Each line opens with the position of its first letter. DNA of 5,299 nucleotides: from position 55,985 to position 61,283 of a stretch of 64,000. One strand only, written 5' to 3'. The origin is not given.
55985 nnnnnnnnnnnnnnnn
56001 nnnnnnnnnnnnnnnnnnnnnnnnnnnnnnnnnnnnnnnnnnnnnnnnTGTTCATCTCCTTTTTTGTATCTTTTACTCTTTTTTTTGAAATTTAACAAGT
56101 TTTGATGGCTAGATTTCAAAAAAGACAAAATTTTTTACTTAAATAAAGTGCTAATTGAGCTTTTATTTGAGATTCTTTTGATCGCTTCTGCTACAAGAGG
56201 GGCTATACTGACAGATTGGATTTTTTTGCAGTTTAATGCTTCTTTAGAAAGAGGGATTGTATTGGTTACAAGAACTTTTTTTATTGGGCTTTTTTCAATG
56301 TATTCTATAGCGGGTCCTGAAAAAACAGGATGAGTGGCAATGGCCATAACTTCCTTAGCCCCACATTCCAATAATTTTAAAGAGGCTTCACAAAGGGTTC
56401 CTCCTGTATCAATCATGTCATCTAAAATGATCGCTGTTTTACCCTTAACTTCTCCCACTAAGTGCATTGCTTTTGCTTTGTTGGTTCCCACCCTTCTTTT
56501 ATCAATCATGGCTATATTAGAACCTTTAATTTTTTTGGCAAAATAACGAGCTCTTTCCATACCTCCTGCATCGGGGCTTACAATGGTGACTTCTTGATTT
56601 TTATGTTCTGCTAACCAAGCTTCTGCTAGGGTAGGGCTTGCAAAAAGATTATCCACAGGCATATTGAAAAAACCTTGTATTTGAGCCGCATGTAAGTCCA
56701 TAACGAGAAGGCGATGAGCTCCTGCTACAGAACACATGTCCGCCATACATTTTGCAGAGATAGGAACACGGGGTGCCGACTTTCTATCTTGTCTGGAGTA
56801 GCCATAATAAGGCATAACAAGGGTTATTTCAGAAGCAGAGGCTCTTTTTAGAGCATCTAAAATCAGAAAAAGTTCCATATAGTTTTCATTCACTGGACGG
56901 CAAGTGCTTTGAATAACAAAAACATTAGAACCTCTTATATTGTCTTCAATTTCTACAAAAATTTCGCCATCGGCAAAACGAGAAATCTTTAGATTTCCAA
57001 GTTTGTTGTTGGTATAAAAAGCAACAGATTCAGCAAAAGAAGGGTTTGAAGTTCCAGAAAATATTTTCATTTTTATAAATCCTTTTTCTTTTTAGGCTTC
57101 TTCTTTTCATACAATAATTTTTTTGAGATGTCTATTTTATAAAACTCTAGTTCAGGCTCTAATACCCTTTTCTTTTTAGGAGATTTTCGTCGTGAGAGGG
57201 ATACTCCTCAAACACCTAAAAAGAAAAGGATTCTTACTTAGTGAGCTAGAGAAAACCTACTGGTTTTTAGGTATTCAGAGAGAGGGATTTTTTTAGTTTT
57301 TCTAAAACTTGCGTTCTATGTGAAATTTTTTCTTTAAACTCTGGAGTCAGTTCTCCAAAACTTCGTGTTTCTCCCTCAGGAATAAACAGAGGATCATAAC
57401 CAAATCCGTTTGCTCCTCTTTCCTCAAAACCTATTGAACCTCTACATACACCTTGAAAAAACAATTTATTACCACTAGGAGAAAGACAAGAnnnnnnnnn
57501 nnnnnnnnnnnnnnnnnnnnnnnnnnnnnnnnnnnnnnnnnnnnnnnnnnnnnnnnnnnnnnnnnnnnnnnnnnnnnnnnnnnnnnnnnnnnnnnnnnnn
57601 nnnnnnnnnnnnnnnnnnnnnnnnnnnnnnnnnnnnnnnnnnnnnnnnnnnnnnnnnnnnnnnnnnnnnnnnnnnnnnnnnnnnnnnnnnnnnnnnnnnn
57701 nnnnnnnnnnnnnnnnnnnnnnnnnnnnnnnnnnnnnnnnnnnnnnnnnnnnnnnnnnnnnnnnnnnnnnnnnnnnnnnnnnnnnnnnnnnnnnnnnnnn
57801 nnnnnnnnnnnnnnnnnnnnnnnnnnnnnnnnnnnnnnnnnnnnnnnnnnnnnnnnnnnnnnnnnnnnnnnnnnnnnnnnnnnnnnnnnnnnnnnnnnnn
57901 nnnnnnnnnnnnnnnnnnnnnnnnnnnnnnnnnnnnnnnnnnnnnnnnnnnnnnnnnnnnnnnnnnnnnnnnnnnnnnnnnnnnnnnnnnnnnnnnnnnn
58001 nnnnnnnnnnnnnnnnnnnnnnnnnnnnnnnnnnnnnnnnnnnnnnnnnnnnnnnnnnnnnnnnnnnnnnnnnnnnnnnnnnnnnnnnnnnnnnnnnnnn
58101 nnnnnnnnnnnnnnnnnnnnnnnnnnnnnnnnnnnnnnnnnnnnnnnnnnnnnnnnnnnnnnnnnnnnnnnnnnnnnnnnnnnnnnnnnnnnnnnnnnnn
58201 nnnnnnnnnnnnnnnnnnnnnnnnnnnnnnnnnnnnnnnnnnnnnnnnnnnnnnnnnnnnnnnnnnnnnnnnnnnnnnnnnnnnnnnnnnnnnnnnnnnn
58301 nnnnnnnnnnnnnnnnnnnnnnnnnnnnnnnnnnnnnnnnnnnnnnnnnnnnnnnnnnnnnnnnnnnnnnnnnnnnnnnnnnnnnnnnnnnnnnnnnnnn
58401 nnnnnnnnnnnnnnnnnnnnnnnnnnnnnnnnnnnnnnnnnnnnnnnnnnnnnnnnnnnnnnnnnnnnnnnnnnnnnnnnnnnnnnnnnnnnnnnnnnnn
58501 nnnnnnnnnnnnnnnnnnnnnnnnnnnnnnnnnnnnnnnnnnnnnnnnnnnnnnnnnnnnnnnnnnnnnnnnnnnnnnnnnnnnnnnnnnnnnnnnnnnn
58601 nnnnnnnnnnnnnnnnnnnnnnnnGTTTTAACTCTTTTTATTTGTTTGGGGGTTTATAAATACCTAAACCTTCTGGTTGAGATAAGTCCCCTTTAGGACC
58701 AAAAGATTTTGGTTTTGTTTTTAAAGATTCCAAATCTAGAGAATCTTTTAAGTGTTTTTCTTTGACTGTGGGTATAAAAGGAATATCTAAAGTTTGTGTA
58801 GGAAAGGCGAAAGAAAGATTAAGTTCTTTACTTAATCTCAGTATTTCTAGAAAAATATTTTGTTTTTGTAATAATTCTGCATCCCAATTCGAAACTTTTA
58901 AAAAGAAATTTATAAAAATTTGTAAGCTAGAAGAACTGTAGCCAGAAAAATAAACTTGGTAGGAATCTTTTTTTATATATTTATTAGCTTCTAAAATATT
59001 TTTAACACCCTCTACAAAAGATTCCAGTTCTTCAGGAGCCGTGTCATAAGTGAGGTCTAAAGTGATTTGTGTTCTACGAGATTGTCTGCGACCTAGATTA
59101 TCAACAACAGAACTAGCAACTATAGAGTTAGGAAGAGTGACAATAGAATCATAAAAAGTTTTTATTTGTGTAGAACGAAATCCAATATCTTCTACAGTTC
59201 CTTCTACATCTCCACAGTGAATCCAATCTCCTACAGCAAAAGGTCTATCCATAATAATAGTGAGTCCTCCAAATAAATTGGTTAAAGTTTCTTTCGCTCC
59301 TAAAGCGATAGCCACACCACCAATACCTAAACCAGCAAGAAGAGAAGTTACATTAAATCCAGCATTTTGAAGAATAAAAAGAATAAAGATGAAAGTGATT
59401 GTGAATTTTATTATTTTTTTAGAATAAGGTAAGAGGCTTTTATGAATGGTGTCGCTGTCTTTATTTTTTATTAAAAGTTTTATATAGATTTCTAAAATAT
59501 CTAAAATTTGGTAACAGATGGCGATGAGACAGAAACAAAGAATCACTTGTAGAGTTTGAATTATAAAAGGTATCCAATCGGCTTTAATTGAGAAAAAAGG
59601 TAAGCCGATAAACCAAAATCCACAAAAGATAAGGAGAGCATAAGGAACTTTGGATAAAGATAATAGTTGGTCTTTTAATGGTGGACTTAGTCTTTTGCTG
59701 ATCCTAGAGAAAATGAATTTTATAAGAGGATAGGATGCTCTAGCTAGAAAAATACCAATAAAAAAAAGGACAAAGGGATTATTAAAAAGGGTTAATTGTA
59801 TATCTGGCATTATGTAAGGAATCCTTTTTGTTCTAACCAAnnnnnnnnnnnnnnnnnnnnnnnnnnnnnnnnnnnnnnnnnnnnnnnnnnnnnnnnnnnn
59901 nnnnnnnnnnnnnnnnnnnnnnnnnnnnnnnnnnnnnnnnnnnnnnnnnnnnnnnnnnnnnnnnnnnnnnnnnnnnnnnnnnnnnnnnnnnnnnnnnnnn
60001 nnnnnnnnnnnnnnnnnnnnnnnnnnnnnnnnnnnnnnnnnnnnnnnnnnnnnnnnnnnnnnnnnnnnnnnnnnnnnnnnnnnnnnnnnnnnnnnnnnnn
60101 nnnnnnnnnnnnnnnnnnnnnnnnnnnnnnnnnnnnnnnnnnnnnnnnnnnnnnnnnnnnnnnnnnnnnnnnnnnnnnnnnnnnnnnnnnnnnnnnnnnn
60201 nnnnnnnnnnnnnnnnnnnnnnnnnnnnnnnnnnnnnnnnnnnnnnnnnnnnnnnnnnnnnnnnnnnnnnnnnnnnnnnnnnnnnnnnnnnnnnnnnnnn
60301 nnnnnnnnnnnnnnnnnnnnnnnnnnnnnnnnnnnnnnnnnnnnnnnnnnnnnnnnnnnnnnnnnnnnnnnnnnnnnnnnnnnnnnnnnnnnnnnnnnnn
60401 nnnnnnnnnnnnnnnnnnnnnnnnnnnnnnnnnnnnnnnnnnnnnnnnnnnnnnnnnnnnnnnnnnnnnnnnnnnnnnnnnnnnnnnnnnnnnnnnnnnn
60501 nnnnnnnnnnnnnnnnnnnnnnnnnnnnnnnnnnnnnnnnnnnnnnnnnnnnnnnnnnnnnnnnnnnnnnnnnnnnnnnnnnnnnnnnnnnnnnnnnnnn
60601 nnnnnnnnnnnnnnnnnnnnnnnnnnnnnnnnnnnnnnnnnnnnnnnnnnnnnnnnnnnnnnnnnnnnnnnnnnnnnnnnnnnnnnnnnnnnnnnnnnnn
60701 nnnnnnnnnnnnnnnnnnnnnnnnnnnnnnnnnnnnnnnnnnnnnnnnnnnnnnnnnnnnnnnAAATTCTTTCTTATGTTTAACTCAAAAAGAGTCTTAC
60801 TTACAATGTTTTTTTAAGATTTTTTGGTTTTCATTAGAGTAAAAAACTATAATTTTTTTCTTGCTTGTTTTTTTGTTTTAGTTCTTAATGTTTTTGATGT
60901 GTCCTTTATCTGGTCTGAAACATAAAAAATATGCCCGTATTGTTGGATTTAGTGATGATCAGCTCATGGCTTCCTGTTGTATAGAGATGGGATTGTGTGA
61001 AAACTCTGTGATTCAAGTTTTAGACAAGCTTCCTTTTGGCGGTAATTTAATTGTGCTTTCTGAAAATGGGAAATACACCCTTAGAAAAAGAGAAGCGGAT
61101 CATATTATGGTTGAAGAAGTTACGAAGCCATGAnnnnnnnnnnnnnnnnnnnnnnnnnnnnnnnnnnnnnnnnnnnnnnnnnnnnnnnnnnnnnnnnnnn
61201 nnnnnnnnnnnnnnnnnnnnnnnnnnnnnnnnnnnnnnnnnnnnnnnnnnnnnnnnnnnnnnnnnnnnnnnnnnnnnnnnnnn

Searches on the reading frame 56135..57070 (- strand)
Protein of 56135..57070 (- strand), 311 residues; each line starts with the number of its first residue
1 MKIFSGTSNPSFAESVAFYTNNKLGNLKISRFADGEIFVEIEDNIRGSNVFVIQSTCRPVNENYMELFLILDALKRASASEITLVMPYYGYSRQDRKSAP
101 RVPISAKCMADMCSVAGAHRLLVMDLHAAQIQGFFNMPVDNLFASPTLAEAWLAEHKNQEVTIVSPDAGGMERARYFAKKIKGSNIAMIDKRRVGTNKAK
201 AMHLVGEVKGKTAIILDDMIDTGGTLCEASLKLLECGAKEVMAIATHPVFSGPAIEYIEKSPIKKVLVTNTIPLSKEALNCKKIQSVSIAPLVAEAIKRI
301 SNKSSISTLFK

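Call 21: search_protein_families(library=ncbifam, max_evalue=1e-10, proteins=[window:56135-57070:-])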
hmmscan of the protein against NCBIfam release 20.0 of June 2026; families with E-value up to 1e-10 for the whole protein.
window:56135-57070:- (311 aa): 11 families
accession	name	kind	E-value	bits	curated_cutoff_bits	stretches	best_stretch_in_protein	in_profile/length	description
NF002320.0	PRK01259.1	subfamily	2.8e-132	440.9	297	1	1-311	7-315/316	ribose-phosphate diphosphokinase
TIGR01251.1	ribP_PPkin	subfamily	1e-116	389.2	113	1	1-311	1-309/309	ribose-phosphate diphosphokinase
NF002758.0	PRK02812.1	equivalog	2.2e-112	375.4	518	1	1-311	22-330/330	ribose-phosphate pyrophosphokinase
NF003428.0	PRK04923.1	equivalog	2.2e-110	368.8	536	1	3-310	9-317/319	ribose-phosphate diphosphokinase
NF002618.0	PRK02269.1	equivalog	1.5e-108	363.2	460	1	1-311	6-317/321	ribose-phosphate diphosphokinase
NF002844.0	PRK03092.1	equivalog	9.8e-105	350.4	438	1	2-311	13-323/326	ribose-phosphate diphosphokinase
NF002686.0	PRK02458.1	equivalog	5.8e-92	308.6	506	1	1-311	10-317/323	ribose-phosphate diphosphokinase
NF001815.0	PRK00553.1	equivalog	2.1e-82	276.9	484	1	4-310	13-321/332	ribose-phosphate pyrophosphokinase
NF002095.0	PRK00934.1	equivalog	4e-66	223.1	296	1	1-298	1-285/287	ribose-phosphate diphosphokinase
NF005299.0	PRK06827.1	subfamily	3.8e-48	164.1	327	1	26-310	57-368/383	phosphoribosylpyrophosphate synthetase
NF005537.0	PRK07199.1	subfamily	5.3e-41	140.6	322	1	8-300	10-293/301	ribose-phosphate diphosphokinase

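Call 29: find_homologous_proteins(query=window:56135-57070:-, max_evalue=1e-60)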
Query window:56135-57070:- (311 aa): 7961 proteins with E <= 1e-60 among 8000 candidates; the best 120 are listed.
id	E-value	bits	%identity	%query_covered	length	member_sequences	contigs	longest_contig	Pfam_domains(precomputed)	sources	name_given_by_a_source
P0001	7.0e-200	680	100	100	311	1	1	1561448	PF00156.34,PF14572.13,PF13793.13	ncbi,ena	-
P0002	4.0e-178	609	87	100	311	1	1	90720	PF00156.34,PF14572.13,PF13793.13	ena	-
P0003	2.3e-177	606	88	100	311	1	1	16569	PF00156.34,PF14572.13,PF13793.13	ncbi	-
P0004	3.2e-159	547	81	100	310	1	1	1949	PF00156.34,PF14572.13,PF13793.13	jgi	-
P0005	9.5e-159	545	79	100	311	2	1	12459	PF00156.34,PF14572.13,PF13793.13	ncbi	ncbi:MAG: ribose-phosphate diphosphokinase [Bdellovibrionales bacterium]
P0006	5.5e-156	536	78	100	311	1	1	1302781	PF00156.34,PF14572.13,PF13793.13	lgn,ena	-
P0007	3.2e-150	517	76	100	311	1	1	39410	PF00156.34,PF14572.13,PF13793.13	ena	-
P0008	5.3e-150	517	75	100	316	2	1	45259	PF00156.34,PF14572.13,PF13793.13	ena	-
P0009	1.2e-149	516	75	100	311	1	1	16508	PF00156.34,PF14572.13,PF13793.13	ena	-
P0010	7.5e-149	513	75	100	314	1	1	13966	PF00156.34,PF14572.13,PF13793.13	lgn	-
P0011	2.0e-148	511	73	100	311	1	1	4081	PF00156.34,PF14572.13,PF13793.13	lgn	-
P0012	2.6e-148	511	74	100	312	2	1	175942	PF00156.34,PF14572.13,PF13793.13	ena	-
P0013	3.3e-148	511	74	100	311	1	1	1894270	PF00156.34,PF14572.13,PF13793.13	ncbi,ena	-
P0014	4.5e-148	510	75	100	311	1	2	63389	PF00156.34,PF14572.13,PF13793.13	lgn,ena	-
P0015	8.1e-148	510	74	100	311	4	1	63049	PF00156.34,PF14572.13,PF13793.13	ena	-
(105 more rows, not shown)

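Call 30: find_encoding_contigs(protein=P0001, flank=10000, max_places=3)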
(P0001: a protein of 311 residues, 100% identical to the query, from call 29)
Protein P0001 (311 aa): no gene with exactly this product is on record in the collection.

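Call 31: list_cluster_members(proteins=[P0001, P0002, P0003, P0006, P0013, P0005])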
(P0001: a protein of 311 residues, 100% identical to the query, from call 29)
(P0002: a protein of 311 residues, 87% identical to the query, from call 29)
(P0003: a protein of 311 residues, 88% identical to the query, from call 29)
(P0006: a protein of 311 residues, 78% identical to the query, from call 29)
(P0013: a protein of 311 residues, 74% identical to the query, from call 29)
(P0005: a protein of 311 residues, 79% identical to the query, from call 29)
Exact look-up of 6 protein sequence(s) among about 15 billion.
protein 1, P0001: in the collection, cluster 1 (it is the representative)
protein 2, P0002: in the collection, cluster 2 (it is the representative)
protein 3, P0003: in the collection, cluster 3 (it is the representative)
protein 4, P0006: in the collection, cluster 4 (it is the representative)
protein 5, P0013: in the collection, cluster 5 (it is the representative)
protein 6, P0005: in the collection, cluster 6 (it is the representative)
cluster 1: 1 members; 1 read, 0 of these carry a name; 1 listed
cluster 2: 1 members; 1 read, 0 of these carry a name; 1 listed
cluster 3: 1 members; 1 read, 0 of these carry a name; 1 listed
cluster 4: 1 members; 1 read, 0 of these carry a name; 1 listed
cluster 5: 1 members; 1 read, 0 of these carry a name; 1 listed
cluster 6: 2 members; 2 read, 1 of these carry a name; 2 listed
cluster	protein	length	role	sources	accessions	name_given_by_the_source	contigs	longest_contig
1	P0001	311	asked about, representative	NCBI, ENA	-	-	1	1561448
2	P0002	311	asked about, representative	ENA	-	-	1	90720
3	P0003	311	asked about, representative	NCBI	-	-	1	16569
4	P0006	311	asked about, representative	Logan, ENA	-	-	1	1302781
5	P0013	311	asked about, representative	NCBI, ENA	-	-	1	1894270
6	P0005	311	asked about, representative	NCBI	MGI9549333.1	MAG: ribose-phosphate diphosphokinase [Bdellovibrionales bacterium]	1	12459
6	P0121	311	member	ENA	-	-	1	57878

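Call 32: find_encoding_contigs(protein=P0002, flank=10000, max_places=2)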
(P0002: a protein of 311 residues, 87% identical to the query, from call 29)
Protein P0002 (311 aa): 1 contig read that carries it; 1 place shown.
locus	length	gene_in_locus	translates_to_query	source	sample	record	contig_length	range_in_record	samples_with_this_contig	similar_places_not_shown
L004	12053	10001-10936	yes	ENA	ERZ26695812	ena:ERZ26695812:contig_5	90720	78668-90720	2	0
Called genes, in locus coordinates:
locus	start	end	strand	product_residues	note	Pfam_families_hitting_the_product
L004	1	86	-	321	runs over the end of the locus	PF01048:PNP_UDP_1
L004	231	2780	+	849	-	PF02771:Acyl-CoA_dh_N, PF02770:Acyl-CoA_dh_M, PF00441:Acyl-CoA_dh_1, PF09317:ACDH_C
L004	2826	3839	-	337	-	-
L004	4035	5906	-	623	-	PF01926:MMR_HSR1, PF02421:FeoB_N, PF07670:Gate, PF07664:FeoB_C (weak), PF07670:Gate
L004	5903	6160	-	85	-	PF04023:FeoA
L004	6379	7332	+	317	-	PF00291:PALP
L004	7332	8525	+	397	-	PF21088:MS_channel_1st, PF00924:MS_channel_2nd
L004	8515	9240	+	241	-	PF01138:RNase_PH, PF03725:RNase_PH_C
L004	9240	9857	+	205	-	PF01725:Ham1p_like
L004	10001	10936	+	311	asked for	PF13793:Pribosyltran_N, PF00156:Pribosyltran, PF14572:Pribosyl_synth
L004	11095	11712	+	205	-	PF01386:Ribosomal_L25p, PF14693:Ribosomal_TL5_C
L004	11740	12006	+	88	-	PF01195:Pept_tRNA_hydro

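Call 33: find_encoding_contigs(protein=P0003, flank=10000, max_places=2)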
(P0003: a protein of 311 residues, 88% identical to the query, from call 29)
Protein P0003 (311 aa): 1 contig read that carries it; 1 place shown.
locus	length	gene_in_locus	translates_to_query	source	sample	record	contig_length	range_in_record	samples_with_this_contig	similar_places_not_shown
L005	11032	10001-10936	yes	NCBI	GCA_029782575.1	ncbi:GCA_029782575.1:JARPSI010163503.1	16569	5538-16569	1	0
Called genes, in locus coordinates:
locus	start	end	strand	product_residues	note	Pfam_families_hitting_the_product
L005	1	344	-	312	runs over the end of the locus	PF01048:PNP_UDP_1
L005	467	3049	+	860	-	PF02771:Acyl-CoA_dh_N, PF02770:Acyl-CoA_dh_M, PF00441:Acyl-CoA_dh_1, PF09317:ACDH_C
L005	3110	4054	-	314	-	-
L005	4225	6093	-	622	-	PF01926:MMR_HSR1, PF02421:FeoB_N, PF07670:Gate, PF07664:FeoB_C (weak), PF07670:Gate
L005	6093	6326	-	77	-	PF04023:FeoA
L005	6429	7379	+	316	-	PF00291:PALP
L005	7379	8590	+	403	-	PF21088:MS_channel_1st, PF00924:MS_channel_2nd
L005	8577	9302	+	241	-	PF01138:RNase_PH, PF03725:RNase_PH_C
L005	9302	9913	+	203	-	PF01725:Ham1p_like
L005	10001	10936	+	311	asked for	PF13793:Pribosyltran_N, PF00156:Pribosyltran, PF14572:Pribosyl_synth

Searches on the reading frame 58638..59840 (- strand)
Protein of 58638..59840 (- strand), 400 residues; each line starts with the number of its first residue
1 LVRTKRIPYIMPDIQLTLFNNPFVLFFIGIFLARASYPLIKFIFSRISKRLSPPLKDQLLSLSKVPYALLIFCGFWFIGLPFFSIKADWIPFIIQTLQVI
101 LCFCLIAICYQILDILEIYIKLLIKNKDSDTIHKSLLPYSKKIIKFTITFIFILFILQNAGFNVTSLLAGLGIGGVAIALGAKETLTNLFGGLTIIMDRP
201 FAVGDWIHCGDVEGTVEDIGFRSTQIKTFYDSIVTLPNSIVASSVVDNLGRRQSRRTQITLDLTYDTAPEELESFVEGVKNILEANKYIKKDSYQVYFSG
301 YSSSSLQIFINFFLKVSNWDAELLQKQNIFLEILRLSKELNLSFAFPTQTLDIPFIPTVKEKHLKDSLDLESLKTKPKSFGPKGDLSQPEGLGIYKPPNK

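Call 21: search_protein_families(library=ncbifam, max_evalue=1e-10, proteins=[window:58638-59840:-])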
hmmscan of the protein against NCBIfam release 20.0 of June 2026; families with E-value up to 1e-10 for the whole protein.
window:58638-59840:- (400 aa): 4 families
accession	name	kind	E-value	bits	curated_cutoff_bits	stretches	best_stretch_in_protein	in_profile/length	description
NF047602.1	MscsSHelicob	equivalog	2.5e-26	92.7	400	1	101-339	7-243/260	small-conductance mechanosensitive channel MscS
NF047601.1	MscSThanab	equivalog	4.5e-23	82.1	500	1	98-292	23-214/280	small-conductance mechanosensitive channel MscS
NF007662.0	PRK10334.1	subfamily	8.1e-22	77.8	321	1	134-357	63-279/286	small-conductance mechanosensitive channel MscS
NF008542.0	PRK11465.1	equivalog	8.7e-11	40.8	596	0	105-241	476-614/741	mechanosensitive channel protein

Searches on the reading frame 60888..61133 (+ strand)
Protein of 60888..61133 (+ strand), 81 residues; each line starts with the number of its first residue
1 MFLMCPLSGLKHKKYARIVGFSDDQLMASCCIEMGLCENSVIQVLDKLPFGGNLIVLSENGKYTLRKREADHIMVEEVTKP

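Call 75: find_encoding_contigs(protein=window:60888-61133:+, flank=10000, max_places=4)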
Protein window:60888-61133:+ (81 aa): no gene with exactly this product is on record in the collection.
